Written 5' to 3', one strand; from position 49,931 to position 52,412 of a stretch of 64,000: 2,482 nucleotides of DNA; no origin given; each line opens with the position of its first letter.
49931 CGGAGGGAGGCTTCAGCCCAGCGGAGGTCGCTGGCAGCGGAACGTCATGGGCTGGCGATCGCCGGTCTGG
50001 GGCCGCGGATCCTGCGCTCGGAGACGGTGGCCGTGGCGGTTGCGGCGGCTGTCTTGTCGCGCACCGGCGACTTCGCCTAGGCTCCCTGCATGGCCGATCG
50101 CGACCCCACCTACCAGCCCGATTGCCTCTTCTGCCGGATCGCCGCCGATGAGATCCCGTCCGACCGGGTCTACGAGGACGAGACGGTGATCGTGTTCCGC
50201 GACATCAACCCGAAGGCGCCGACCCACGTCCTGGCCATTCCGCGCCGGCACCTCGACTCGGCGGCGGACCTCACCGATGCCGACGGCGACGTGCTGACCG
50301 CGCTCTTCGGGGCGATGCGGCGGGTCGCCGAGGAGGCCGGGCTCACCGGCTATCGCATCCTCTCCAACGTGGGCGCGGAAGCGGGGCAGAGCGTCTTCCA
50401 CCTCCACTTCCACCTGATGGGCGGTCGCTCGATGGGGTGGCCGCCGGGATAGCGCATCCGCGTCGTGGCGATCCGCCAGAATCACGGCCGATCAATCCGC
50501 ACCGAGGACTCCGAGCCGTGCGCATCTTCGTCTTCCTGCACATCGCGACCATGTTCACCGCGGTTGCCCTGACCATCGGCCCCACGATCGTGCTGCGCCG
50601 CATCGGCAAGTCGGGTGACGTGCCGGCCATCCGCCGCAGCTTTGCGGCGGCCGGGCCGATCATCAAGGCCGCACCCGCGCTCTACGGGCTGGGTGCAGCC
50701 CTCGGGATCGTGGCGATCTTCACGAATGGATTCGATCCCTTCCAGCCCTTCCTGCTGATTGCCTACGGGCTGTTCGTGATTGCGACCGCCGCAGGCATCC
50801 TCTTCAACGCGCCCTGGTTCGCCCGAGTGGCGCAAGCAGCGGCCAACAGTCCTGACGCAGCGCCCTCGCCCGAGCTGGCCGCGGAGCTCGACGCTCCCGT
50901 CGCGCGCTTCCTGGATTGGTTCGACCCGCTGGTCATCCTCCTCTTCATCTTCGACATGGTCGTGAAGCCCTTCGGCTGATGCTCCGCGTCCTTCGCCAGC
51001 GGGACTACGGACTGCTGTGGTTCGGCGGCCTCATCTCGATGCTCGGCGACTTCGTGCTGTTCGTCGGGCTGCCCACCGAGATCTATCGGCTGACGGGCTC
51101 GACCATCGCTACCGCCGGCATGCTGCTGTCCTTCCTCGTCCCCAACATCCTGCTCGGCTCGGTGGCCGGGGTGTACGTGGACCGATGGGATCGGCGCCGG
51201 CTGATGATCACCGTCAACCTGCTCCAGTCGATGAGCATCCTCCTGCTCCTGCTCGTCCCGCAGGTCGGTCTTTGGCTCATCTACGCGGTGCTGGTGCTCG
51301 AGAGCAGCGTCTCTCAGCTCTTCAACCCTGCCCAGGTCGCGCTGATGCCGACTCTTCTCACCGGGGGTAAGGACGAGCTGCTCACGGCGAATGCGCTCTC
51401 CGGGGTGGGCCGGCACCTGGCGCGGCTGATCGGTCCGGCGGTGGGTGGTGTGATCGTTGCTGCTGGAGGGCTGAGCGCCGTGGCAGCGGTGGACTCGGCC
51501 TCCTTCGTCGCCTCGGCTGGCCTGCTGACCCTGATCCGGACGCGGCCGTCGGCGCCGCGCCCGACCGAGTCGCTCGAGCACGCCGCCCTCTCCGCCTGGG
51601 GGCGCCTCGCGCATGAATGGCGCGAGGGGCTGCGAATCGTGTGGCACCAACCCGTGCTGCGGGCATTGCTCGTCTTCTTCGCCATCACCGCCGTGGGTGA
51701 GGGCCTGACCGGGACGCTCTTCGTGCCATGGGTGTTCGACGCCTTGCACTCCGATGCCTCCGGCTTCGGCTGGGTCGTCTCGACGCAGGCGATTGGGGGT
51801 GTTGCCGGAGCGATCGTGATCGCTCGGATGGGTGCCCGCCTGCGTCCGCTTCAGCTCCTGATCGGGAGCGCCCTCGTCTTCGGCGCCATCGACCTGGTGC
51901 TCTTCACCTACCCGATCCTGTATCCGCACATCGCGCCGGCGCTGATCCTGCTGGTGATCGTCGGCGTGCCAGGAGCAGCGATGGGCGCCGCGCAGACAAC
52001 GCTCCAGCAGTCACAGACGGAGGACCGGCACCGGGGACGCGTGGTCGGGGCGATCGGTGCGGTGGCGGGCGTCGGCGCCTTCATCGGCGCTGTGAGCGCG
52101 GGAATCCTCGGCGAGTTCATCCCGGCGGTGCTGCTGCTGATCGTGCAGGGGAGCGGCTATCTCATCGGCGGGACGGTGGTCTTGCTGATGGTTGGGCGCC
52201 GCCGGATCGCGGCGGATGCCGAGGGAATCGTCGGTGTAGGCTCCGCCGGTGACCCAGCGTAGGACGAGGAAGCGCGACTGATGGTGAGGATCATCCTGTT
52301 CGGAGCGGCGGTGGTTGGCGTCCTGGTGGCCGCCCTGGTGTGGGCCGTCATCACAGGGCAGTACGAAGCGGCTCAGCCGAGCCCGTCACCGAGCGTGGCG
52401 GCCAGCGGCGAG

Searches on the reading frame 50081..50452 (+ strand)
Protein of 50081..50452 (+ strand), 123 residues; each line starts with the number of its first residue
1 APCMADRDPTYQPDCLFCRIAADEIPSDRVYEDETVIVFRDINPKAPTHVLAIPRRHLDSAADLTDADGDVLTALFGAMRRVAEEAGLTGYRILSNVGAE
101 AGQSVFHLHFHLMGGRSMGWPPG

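Call 54: search_protein_families(library=pfam, proteins=[window:50081-50452:+], max_evalue=0.01)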
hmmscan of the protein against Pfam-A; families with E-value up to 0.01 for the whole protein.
window:50081-50452:+ (123 aa): 2 families
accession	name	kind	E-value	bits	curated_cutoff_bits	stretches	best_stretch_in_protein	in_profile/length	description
PF11969.13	DcpS_C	-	8.9e-27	94.3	24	1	15-114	2-101/114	Scavenger mRNA decapping enzyme C-term binding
PF01230.28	HIT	-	1.8e-26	93.1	21.5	1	23-117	2-97/98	HIT domain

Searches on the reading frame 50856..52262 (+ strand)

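Call 11: search_protein_families(library=pfam, proteins=[window:50856-52262:+], max_evalue=0.0001)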
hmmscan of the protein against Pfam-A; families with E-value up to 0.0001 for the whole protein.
window:50856-52262:+ (468 aa): 3 families
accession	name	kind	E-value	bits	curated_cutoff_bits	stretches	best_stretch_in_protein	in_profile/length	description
PF07690.21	MFS_1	-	2.7e-32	112.5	33.4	2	54-278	1-215/347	Major Facilitator Superfamily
PF05977.19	MFS_3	-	1.3e-22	80.4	27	1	46-444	7-392/524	Transmembrane secretion effector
PF13347.12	MFS_2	-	1.7e-07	30.6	27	0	248-398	206-360/427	MFS/sugar transport protein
